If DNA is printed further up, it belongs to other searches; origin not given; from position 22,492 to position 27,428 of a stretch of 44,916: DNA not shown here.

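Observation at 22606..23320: Swarm of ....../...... hexamers with non-codon (7-8 nt) spacing in and upstream of a DeoR-like regulator gene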

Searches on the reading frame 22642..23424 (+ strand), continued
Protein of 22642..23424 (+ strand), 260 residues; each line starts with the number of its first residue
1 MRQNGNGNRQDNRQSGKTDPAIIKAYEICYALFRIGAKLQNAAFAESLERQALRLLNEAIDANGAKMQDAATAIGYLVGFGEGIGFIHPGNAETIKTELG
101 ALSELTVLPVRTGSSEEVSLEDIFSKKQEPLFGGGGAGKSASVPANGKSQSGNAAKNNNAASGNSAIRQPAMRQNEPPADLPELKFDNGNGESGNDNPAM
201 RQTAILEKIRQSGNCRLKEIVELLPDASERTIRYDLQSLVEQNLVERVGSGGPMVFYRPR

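Call 61: search_solved_structures(query=A1, max_evalue=10)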
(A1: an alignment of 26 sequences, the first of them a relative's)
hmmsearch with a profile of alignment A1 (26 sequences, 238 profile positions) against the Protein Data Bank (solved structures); distinct sequences matched with E-value up to 10: 4.
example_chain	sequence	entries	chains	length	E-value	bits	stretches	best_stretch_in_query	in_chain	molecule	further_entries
9lgh_W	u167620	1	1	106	0.16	15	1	92-186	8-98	Spore coat protein W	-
5ooy_A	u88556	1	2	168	0.85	12.6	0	55-84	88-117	DARPin VHAH-1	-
2b3j_A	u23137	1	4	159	1.1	12.2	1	84-132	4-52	tRNA adenosine deaminase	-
8q84_I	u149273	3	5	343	5.8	9.9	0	80-187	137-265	DASH complex subunit DAM1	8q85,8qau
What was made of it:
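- Tried and rejected: Sequence search of solved structures with the family profile: nothing significant (call 61).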

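Call 63: find_encoding_contigs(protein=P0002, flank=1500, max_places=2)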
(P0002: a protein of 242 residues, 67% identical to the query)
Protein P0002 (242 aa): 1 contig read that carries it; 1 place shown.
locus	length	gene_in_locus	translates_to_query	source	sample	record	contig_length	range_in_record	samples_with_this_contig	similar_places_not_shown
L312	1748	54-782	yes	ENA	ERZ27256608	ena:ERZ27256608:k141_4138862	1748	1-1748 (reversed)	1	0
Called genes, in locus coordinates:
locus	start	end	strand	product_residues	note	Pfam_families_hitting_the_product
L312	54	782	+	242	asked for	PF08220:HTH_DeoR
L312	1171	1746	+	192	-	?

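Call 64: find_encoding_contigs(protein=P0003, flank=3000, max_places=2)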
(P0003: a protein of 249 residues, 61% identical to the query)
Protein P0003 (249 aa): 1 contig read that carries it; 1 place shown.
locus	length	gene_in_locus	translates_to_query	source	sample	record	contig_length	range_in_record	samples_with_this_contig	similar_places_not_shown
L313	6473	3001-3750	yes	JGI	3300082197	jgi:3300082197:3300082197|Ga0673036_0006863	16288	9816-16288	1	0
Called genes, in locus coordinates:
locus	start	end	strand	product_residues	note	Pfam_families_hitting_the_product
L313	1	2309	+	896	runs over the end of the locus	PF02861:Clp_N, PF13191:AAA_16 (weak), PF00004:AAA, PF17871:AAA_lid_9, PF00004:AAA, PF07724:AAA_2, PF07728:AAA_5, PF10431:ClpB_D2-small, +8 more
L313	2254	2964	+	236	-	-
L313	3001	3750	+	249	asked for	PF08220:HTH_DeoR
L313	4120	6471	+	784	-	?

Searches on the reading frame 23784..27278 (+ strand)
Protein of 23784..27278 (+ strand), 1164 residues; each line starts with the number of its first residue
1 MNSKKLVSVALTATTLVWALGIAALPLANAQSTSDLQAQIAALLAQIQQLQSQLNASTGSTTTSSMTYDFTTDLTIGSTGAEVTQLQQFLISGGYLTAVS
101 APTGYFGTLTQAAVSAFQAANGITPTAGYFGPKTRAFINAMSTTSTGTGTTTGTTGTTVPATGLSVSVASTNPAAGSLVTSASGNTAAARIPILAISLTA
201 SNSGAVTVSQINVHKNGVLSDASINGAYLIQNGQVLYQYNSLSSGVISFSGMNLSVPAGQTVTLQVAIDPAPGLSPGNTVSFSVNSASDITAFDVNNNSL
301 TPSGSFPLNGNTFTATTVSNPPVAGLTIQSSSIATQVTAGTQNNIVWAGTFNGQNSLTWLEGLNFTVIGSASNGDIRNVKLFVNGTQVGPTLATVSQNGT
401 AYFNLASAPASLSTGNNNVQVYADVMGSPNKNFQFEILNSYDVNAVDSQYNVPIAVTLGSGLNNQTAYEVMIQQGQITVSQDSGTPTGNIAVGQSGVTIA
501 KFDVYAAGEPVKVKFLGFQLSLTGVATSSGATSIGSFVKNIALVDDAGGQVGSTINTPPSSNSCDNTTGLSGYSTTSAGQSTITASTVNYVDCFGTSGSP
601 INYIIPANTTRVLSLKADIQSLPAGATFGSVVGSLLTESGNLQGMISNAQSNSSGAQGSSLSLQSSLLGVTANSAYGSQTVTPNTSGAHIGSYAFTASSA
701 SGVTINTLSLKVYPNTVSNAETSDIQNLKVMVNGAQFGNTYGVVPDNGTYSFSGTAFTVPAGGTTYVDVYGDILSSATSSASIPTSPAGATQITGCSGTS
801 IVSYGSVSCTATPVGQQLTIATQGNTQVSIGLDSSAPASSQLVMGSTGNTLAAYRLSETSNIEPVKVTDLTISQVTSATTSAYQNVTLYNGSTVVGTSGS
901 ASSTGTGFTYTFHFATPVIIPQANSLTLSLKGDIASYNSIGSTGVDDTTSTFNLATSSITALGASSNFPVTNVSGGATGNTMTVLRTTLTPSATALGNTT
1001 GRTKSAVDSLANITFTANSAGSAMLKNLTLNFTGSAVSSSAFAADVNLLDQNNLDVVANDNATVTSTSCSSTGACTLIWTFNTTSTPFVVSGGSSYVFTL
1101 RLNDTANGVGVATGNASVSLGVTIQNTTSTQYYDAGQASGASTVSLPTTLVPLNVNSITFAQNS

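Call 7: search_protein_families(library=pfam, proteins=[window:23784-27278:+], max_evalue=0.1)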
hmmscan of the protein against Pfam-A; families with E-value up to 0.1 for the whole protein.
window:23784-27278:+ (1164 aa): 5 families
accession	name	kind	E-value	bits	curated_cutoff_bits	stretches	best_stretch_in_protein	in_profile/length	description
PF01471.23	PG_binding_1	-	2.8e-13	50.2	23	1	79-137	1-56/57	Putative peptidoglycan binding domain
PF14282.11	FlxA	-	0.00092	19.7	26.3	1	33-64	51-82/101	FlxA-like protein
PF06280.18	fn3_5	-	0.0023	19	27.6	1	197-276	13-86/112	Fn3-like domain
PF25739.1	HCMV_UL15A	-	0.0093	16.8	25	1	611-684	6-80/107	Human cytomegalovirus UL15A protein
PF25785.1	TPR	-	0.087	13.6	27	0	31-60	21-50/110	Nucleoprotein TPR-like domain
